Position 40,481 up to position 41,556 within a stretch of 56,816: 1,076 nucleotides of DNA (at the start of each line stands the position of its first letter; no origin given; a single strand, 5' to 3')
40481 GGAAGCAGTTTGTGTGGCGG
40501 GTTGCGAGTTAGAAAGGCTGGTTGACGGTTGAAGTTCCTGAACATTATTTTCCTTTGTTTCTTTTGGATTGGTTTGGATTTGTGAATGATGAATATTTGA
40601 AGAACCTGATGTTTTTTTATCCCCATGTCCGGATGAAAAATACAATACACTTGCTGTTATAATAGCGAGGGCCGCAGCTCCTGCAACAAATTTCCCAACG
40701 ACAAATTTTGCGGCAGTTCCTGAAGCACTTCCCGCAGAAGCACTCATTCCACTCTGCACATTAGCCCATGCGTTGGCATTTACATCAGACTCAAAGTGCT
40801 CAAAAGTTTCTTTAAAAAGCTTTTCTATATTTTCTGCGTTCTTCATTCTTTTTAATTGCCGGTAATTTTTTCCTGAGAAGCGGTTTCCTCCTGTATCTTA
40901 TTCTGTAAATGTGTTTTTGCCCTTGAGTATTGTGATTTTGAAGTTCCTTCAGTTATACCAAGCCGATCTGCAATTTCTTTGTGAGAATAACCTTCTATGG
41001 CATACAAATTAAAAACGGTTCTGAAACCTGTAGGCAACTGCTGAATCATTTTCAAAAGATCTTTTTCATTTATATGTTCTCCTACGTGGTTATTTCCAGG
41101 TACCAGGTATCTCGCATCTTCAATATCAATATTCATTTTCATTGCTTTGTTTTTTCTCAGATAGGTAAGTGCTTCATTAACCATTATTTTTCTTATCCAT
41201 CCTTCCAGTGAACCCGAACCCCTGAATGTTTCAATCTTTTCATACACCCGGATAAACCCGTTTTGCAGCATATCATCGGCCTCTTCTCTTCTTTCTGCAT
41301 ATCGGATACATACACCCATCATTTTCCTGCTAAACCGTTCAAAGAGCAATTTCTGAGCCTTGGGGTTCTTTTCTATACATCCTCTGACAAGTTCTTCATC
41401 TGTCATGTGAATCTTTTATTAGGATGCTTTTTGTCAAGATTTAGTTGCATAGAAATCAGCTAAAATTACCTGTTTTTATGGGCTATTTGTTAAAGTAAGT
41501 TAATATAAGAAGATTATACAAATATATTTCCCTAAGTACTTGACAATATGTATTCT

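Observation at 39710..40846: A sigma-tethered membrane protein that ends in a T9SS type-B sorting domain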

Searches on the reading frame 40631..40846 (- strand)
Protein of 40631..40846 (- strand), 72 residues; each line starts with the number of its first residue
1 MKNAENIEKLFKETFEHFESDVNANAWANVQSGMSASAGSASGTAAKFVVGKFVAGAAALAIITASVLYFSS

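Call 28: find_homologous_proteins(query=A3, max_evalue=1)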
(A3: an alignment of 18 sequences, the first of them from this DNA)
Query A3 (18 sequences) (72 aa, profile of the alignment): 9 proteins with E <= 1 among 6209 candidates.
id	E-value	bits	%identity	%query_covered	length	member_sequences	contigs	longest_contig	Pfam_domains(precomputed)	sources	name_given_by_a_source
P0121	1.3e-26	111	68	99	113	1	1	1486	-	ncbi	-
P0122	3.1e-21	93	30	99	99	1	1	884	-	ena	-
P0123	1.3e-18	85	28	100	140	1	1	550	-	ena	-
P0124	2.2e-14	71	35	94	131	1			-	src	-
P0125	4.9e-14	70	41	93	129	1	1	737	-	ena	-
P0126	7.0e-14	70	35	100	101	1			-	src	-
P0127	9.7e-14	69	42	43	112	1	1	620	-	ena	-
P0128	1.1e-12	66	48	43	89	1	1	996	-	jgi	jgi:hypothetical protein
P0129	4.8e-2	32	37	42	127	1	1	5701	-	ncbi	-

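Call 37: search_protein_representatives(alignment_id=A3)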
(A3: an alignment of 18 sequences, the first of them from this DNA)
Query: 18 sequences, 74 profile positions. Proteins with E-value up to 0.001 (for the whole library): 1723; up to 1e-10: 383; up to 1e-30: 0. The best 150 are listed.
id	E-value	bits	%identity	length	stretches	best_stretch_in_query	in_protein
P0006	3.6e-28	113.9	-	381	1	1-73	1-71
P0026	9.9e-28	112.5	-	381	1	1-73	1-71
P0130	3.5e-27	110.8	-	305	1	1-73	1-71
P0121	4.2e-27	110.5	-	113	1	1-73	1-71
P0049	6.6e-27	109.9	-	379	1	1-74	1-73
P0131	1.4e-26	108.8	-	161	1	1-73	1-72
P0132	2.9e-26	107.8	-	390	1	1-74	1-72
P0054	7.1e-26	106.6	-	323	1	1-73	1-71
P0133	3.4e-25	104.4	-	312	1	1-73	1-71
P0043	9.1e-25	103.0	-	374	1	1-74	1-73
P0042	9.8e-25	102.9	-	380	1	1-74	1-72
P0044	4.6e-24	100.7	-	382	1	1-74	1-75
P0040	2.9e-23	98.2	-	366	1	1-73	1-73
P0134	4.4e-23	97.6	-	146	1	1-73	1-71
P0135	2.6e-22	95.2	-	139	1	1-74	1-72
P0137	2.9e-21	91.8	-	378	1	1-73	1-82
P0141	7.1e-20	87.3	-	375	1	1-73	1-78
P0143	1.7e-19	86.1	-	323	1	2-73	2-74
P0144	1.9e-19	86.0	-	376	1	1-74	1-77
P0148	5.7e-19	84.4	-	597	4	2-47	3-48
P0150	1.3e-18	83.3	-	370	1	1-73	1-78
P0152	2.8e-18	82.2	-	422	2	2-72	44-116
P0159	8.2e-18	80.7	-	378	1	1-73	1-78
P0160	1.3e-17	80.1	-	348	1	1-72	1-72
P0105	2.9e-17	79.0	-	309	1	1-65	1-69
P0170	7.4e-17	77.7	-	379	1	1-73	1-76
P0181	3.0e-16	75.7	-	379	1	1-73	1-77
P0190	7.3e-16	74.5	-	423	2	1-39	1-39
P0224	2.4e-14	69.6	-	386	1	1-71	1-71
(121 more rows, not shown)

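Call 62: list_cluster_members(proteins=[P0137, P0141, P0144, P0150, P0159, P0170, P0181, P0105, P0160, P0143])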
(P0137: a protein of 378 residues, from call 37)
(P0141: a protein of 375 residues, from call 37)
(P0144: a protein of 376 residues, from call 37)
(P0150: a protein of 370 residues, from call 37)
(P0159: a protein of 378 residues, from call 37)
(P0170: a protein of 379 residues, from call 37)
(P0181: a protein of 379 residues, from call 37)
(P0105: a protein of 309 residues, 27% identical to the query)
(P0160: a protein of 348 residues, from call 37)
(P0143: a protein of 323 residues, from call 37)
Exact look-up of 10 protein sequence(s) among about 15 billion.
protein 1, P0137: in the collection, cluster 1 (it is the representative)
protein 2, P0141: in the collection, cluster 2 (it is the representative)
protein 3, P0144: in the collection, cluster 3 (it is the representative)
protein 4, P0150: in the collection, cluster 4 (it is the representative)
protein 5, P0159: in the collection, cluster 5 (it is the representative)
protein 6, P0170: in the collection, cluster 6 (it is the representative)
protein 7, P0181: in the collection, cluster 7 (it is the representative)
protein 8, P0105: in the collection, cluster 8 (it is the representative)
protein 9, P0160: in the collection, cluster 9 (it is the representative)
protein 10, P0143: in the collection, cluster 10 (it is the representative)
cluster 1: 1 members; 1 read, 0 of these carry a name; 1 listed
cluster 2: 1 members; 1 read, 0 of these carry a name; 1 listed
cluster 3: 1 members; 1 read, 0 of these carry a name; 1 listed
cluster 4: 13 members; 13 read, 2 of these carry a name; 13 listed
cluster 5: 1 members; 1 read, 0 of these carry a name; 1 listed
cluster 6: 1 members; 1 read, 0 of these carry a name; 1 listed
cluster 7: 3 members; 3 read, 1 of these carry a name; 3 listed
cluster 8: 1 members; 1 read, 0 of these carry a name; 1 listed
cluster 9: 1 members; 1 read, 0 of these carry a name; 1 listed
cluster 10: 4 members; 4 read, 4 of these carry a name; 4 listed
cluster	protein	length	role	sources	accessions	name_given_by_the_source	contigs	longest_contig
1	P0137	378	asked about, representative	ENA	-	-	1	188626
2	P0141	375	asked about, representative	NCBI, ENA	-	-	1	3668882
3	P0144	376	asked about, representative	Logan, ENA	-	-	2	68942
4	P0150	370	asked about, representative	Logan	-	-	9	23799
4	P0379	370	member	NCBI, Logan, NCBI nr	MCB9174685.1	MAG: gliding motility-associated C-terminal domain-containing protein [Flavobacteriales ... | gliding motility-associated C-terminal domain-containing protein [Flavobacteriales ...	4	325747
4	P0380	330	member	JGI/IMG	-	gliding motility-associated-like protein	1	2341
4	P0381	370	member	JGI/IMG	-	-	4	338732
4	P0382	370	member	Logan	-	-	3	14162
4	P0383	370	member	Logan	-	-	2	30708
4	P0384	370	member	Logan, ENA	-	-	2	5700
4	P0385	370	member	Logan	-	-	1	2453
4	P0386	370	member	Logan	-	-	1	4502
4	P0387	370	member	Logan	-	-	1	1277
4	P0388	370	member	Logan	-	-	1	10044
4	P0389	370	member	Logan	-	-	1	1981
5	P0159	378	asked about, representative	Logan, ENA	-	-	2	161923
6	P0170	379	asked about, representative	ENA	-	-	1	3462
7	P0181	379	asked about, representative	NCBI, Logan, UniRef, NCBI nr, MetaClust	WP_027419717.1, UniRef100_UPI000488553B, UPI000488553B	T9SS type B sorting domain-containing protein [Crocinitomix catalasitica] | T9SS type B sorting domain-containing protein n=1 Tax=Crocinitomix catalasitica ... | gliding motility-associated C-terminal domain-containing protein [Crocinitomix ...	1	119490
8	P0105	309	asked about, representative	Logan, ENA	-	-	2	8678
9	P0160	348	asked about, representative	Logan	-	-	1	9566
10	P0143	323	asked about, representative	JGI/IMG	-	hypothetical protein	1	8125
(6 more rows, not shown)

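Call 63: find_encoding_contigs(protein=P0181, flank=6000, max_places=1)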
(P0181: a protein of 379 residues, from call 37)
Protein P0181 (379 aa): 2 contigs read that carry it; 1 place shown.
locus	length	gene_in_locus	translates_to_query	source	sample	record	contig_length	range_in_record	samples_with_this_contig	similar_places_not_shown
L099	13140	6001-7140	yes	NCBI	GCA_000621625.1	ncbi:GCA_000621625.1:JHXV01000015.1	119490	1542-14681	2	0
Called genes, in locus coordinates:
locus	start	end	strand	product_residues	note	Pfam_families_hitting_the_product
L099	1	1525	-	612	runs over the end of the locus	PF08448:PAS_4 (faint), PF13426:PAS_9 (weak), PF07536:HWE_HK (faint), PF07568:HisKA_2, PF02518:HATPase_c, PF13581:HATPase_c_2 (weak)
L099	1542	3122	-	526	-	PF07661:MORN_2 (faint)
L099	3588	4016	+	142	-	PF02502:LacAB_rpiB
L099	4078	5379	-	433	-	PF00578:AhpC-TSA (weak), PF08534:Redoxin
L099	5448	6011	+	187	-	PF07638:Sigma70_ECF (weak), PF04542:Sigma70_r2, PF08281:Sigma70_r4_2, PF04545:Sigma70_r4 (weak)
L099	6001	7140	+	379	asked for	PF18911:PKD_4 (weak), PF13860:FlgD_ig (faint), PF13585:CHU_C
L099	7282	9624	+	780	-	PF13287:Fn3_assoc, PF13290:CHB_HEX_C_1, PF08757:CotH, PF00932:LTD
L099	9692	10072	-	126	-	-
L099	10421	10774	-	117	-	PF02152:FolB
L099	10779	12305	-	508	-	PF00749:tRNA-synt_1c, PF19269:Anticodon_2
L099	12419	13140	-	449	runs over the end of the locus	PF01551:Peptidase_M23, PF18962:Por_Secre_tail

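Call 86: search_protein_families(library=pfam, proteins=[P0148, P0224, P0190, P0152], max_evalue=0.01)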
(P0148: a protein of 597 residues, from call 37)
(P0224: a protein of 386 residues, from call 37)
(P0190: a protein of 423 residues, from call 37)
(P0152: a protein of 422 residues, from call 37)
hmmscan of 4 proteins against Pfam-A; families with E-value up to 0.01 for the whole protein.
P0148 (597 aa): 2 families
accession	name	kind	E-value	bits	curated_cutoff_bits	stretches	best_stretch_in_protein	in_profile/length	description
PF09716.15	ETRAMP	-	0.00066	20.1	29.1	1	155-197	38-80/81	Malarial early transcribed membrane protein (ETRAMP)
PF06424.17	PRP1_N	-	0.0035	18.2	22.4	0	6-48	58-100/144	PRP1 splicing factor, N-terminal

P0224 (386 aa): 1 family
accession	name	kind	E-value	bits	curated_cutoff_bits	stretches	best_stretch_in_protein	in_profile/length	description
PF13585.12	CHU_C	-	0.0018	18.8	27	1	318-374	25-79/86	CHU_C Type IX secretion signal domain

P0190 (423 aa): 3 families
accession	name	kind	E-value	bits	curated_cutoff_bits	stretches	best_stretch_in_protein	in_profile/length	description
PF13585.12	CHU_C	-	1.1e-12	48.3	27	1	337-402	4-70/86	CHU_C Type IX secretion signal domain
PF23248.1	KH_PARP14_2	-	0.0012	19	27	0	56-103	1-46/72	PARP14, second type I KH domain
PF18911.6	PKD_4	-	0.0025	18.3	27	1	267-305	36-74/85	PKD domain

P0152 (422 aa): 4 families
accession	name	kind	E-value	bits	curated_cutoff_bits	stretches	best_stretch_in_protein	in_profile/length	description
PF13585.12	CHU_C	-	2.9e-16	59.8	27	1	336-419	3-85/86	CHU_C Type IX secretion signal domain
PF00801.26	PKD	-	0.00026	21.4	23.5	1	252-297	13-63/80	PKD domain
PF23248.1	KH_PARP14_2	-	0.00058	20.1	27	0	57-80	1-24/72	PARP14, second type I KH domain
PF18911.6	PKD_4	-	0.00071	20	27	1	265-304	35-73/85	PKD domain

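Call 96: search_solved_structures(query=A3, max_evalue=10)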
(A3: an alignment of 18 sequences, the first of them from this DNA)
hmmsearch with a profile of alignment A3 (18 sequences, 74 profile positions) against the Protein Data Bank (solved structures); distinct sequences matched with E-value up to 10: 2.
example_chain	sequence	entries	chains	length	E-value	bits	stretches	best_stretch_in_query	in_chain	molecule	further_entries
5xe2_A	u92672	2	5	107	0.67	13.7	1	3-36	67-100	Endoribonuclease MazF4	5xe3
9i5k_A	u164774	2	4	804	1.2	12.9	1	47-72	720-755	Dolichyl-phosphate-mannose--protein mannosyltransferase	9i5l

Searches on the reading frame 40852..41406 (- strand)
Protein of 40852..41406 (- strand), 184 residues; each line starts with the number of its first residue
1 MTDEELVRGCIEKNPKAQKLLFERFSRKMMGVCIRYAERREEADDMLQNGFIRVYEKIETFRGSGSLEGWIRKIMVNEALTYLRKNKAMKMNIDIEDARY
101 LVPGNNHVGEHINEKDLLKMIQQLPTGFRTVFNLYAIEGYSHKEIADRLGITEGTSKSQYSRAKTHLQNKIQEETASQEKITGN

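Call 3: search_protein_families(library=pfam, proteins=[window:40852-41406:-], max_evalue=1)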
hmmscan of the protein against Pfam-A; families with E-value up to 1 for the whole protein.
window:40852-41406:- (184 aa): 8 families
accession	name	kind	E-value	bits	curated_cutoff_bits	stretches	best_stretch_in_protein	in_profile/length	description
PF08281.18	Sigma70_r4_2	-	1.9e-16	59.9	25.7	1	116-167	3-54/54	Sigma-70, region 4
PF04542.20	Sigma70_r2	-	6.7e-16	58.3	24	1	21-87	1-69/71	Sigma-70 region 2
PF04545.22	Sigma70_r4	-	4.9e-08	32.8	24.1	1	121-168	2-49/50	Sigma-70, region 4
PF07638.17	Sigma70_ECF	-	0.00093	19.6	21.1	1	115-171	127-183/185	ECF sigma factor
PF00196.25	GerE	-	0.0082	16.2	23.5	1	135-163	13-41/57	Bacterial regulatory proteins, luxR family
PF13384.12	HTH_23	-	0.0086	16.3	24.6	1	133-155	12-33/50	Homeodomain-like domain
PF04297.20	UPF0122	-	0.066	13.9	22.7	1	116-165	9-59/101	Putative helix-turn-helix protein, YlxM / p13 like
PF13412.12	HTH_24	-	0.15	12.1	21.9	1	140-156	18-34/48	Winged helix-turn-helix DNA-binding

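Call 4: search_protein_families(library=ncbifam, proteins=[window:40852-41406:-], max_evalue=1)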
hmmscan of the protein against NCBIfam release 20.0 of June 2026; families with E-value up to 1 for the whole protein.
window:40852-41406:- (184 aa): 113 families (the best 25 are shown)
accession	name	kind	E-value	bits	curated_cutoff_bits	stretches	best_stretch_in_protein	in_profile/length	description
TIGR02937.1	sigma70-ECF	superfamily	1.3e-28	99.7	42.9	1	18-170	3-164/165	sigma-70 family RNA polymerase sigma factor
NF008888.0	PRK11922.1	equivalog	2.9e-28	99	204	1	2-176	16-201/231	RNA polymerase sigma factor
NF007225.0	PRK09643.1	equivalog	3e-27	95.6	190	1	2-178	13-189/204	RNA polymerase sigma factor SigM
TIGR02985.1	Sig70_bacteroi1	subfamily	2e-23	83.4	126.4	1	19-171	4-162/162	RNA polymerase sigma-70 factor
NF006930.0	PRK09415.1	subfamily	2.8e-23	82.7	198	1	12-174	12-178/179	RNA polymerase factor sigma C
NF058625.1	sigma_PG0214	equivalog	4.9e-23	81.7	130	1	22-177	10-167/170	GFO_1088 family ECF-type sigma factor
TIGR02983.1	SigE-fam_strep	subfamily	7.1e-21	74.8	141.55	1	23-174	13-161/162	SigE family RNA polymerase sigma factor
NF007229.0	PRK09647.1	equivalog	2.1e-20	73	265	1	24-180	52-211/220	RNA polymerase sigma factor SigE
NF004113.0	PRK05602.1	equivalog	2.4e-20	73.1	208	1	2-179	31-209/211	RNA polymerase sigma factor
TIGR02939.1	RpoE_Sigma70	equivalog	2.6e-20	73.2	236.15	1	2-171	6-186/190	RNA polymerase sigma factor RpoE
NF007216.0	PRK09638.1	equivalog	5.2e-20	72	194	1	2-174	4-177/180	RNA polymerase sigma factor SigY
TIGR02954.1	Sig70_famx3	hypoth_equivalog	1.2e-19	70.7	188.5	1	1-173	1-169/170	RNA polymerase sigma-70 factor, TIGR02954 family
NF007215.0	PRK09637.1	equivalog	1.7e-19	70.5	212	1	21-172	6-155/181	RNA polymerase sigma factor SigZ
TIGR02959.1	SigZ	equivalog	2.2e-19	69.9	168.65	1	38-173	17-150/170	RNA polymerase sigma factor SigZ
NF009171.0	PRK12518.1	equivalog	2.8e-19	69.7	208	1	2-175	13-188/191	RNA polymerase sigma factor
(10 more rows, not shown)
